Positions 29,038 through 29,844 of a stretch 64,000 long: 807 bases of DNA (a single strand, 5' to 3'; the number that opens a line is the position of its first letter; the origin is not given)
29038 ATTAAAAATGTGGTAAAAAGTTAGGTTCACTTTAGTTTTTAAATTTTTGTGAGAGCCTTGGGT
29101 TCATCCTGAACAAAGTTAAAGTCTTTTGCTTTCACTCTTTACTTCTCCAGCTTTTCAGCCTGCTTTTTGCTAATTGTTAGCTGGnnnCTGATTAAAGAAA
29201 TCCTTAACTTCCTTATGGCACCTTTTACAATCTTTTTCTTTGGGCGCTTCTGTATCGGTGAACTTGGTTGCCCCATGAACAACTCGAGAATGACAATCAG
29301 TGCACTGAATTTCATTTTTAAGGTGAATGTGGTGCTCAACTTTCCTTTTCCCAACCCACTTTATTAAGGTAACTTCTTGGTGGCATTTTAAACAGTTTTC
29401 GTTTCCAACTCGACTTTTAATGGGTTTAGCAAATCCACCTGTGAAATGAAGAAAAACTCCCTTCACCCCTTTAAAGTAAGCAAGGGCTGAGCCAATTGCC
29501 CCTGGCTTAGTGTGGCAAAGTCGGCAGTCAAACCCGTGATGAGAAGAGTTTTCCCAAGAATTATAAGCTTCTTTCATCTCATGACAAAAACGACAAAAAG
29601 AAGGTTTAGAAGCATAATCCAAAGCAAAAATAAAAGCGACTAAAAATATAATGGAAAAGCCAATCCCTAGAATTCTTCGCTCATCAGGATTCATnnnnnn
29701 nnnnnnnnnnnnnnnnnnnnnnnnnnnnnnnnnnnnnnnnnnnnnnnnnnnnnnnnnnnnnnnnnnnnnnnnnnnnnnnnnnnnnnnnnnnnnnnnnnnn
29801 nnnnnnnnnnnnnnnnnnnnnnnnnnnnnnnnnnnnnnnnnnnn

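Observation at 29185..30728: Translationally coupled NrfH/NapC-like pentahaem membrane cytochrome and an unusually compact octahaem cytochrome c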

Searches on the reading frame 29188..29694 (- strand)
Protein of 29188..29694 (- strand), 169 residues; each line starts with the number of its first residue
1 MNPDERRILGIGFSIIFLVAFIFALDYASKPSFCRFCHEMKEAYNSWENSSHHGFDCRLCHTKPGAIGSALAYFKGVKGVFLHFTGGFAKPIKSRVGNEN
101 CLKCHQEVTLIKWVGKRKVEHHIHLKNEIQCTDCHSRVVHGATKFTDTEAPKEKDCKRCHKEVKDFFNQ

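Call 3: search_protein_families(library=pfam, proteins=[window:29188-29694:-], max_evalue=1)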
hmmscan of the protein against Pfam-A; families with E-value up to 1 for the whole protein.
window:29188-29694:- (169 aa): 8 families
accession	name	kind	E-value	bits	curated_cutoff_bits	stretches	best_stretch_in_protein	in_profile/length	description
PF03264.19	Cytochrom_NNT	-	1.8e-13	51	24.1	2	9-89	14-100/174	NapC/NirT cytochrome c family, N-terminal region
PF14537.11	Cytochrom_c3_2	-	5.1e-09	36.9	25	3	93-136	21-65/79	Cytochrome c3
PF14522.11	Cytochrome_C7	-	1.5e-08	34.8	24.8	1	119-166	3-54/67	Cytochrome c7 and related cytochrome c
PF09699.15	Paired_CXXCH_1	-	8e-05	22.7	20.6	1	128-164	7-40/41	Doubled CXXCH motif (Paired_CXXCH_1)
PF08370.16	PDR_assoc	-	0.057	13.6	24.9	1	11-30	38-57/65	Plant PDR ABC transporter associated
PF03604.18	Zn_ribbon_RPAB4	-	0.071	13.3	24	0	120-139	9-28/32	DNA directed RNA polymerase, 7 kDa subunit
PF22678.1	Cytochrom_c_NrfB-like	-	0.45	11.5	27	0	90-145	25-73/89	Cytochrome c-type protein NrfB-like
PF19913.5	WCOB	-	0.65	10.8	23.4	0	122-168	63-111/121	Wolframin C-terminal OB-fold domain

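Call 4: search_protein_families(library=ncbifam, proteins=[window:29188-29694:-], max_evalue=1)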
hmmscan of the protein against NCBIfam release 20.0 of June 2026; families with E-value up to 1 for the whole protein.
window:29188-29694:- (169 aa): 12 families
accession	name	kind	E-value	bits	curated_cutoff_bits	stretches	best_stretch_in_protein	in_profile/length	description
TIGR03153.1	cytochr_NrfH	equivalog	1.8e-16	60.4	134.2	2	14-140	11-138/138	cytochrome c nitrite reductase small subunit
NF041028.1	decahem_GSU2203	exception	2.7e-08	33.4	325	1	93-164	96-159/317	GSU2203 family decaheme c-type cytochrome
TIGR04257.1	nanowire_3heme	domain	1.5e-05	25.1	40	1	114-166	10-64/75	c(7)-type cytochrome triheme domain-containing protein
NF041198.1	UshA_like_PCGU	equivalog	0.00038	19.2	275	1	95-165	439-513/519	UshA-like (seleno)protein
NF007906.0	PRK10617.1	equivalog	0.0012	18.7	349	1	9-53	32-77/200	cytochrome c-type protein NapC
NF011606.0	PRK15032.1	equivalog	0.0013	17.9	455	1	8-162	22-176/390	pentaheme c-type cytochrome TorC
TIGR02161.1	napC_nirT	subfamily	0.0018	18.2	310.6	1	10-53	24-68/185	periplasmic nitrate (or nitrite) reductase c-type cytochrome, NapC/NirT family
TIGR01905.1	paired_CXXCH_1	subfamily_domain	0.0028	17.5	25.2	0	130-163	8-39/41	doubled CXXCH domain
NF002792.0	PRK02919.1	subfamily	0.011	16.4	93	1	8-44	15-50/82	oxaloacetate decarboxylase subunit gamma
TIGR02162.1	torC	equivalog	0.012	14.9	478.2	1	10-93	23-113/387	pentaheme c-type cytochrome TorC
NF045722.1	c3_cytochr_TmcA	equivalog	0.047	13.5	114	1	34-63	60-89/125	acidic tetraheme cytochrome c3 TmcA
NF008339.0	PRK11125.1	equivalog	0.87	8.2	595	1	121-167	279-332/487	ammonia-forming cytochrome c nitrite reductase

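Call 11: find_homologous_proteins(query=window:29188-29694:-, max_evalue=0.001)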
Query window:29188-29694:- (169 aa): 1 proteins with E <= 0.001 among 56 candidates.
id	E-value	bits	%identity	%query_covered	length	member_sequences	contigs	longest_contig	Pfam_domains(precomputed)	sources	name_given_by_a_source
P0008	3.7e-115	400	100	100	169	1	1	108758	PF14537.12,PF03264.20,PF14522.12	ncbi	-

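Call 28: find_encoding_contigs(protein=P0008, flank=3000, max_places=3)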
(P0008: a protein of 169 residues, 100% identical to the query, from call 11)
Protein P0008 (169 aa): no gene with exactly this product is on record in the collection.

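Call 50: search_solved_structures(query=window:29188-29694:-, max_evalue=1, show_alignments=3)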
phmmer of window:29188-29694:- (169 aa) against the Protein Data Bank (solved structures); distinct sequences matched with E-value up to 1: 11.
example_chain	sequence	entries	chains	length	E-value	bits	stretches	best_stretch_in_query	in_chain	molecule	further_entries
2j7a_C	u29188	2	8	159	8.8e-07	32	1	10-145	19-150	CYTOCHROME C QUINOL DEHYDROGENASE NRFH | NAPC/NIRT CYTOCHROME C FAMILY PROTEIN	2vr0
3oue_A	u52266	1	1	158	1.1e-06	31.7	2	100-167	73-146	Cytochrome c family protein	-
1rwj_A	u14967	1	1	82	0.0032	20.4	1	112-167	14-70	Cytochrome c family protein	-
8k9e_A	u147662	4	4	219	0.045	16.7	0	120-162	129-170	Cytochrome c7-like domain-containing protein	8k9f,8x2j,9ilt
3ubr_A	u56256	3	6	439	0.087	15.8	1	122-167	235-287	Cytochrome c-552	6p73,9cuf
1fs7_A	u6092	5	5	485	0.23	14.4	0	123-164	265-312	CYTOCHROME C NITRITE REDUCTASE | Cytochrome c-552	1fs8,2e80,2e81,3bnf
1fs9_A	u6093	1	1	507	0.24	14.3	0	123-164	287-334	CYTOCHROME C NITRITE REDUCTASE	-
3bng_A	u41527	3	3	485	0.25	14.3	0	123-164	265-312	Cytochrome c-552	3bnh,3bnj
2ozy_A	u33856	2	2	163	0.29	14.1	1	90-164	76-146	Cytochrome c-type protein nrfB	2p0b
1d4d_A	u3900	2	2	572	0.47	13.4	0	98-136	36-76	FLAVOCYTOCHROME C FUMARATE REDUCTASE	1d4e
1d4c_A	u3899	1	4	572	0.48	13.4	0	98-136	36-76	FLAVOCYTOCHROME C FUMARATE REDUCTASE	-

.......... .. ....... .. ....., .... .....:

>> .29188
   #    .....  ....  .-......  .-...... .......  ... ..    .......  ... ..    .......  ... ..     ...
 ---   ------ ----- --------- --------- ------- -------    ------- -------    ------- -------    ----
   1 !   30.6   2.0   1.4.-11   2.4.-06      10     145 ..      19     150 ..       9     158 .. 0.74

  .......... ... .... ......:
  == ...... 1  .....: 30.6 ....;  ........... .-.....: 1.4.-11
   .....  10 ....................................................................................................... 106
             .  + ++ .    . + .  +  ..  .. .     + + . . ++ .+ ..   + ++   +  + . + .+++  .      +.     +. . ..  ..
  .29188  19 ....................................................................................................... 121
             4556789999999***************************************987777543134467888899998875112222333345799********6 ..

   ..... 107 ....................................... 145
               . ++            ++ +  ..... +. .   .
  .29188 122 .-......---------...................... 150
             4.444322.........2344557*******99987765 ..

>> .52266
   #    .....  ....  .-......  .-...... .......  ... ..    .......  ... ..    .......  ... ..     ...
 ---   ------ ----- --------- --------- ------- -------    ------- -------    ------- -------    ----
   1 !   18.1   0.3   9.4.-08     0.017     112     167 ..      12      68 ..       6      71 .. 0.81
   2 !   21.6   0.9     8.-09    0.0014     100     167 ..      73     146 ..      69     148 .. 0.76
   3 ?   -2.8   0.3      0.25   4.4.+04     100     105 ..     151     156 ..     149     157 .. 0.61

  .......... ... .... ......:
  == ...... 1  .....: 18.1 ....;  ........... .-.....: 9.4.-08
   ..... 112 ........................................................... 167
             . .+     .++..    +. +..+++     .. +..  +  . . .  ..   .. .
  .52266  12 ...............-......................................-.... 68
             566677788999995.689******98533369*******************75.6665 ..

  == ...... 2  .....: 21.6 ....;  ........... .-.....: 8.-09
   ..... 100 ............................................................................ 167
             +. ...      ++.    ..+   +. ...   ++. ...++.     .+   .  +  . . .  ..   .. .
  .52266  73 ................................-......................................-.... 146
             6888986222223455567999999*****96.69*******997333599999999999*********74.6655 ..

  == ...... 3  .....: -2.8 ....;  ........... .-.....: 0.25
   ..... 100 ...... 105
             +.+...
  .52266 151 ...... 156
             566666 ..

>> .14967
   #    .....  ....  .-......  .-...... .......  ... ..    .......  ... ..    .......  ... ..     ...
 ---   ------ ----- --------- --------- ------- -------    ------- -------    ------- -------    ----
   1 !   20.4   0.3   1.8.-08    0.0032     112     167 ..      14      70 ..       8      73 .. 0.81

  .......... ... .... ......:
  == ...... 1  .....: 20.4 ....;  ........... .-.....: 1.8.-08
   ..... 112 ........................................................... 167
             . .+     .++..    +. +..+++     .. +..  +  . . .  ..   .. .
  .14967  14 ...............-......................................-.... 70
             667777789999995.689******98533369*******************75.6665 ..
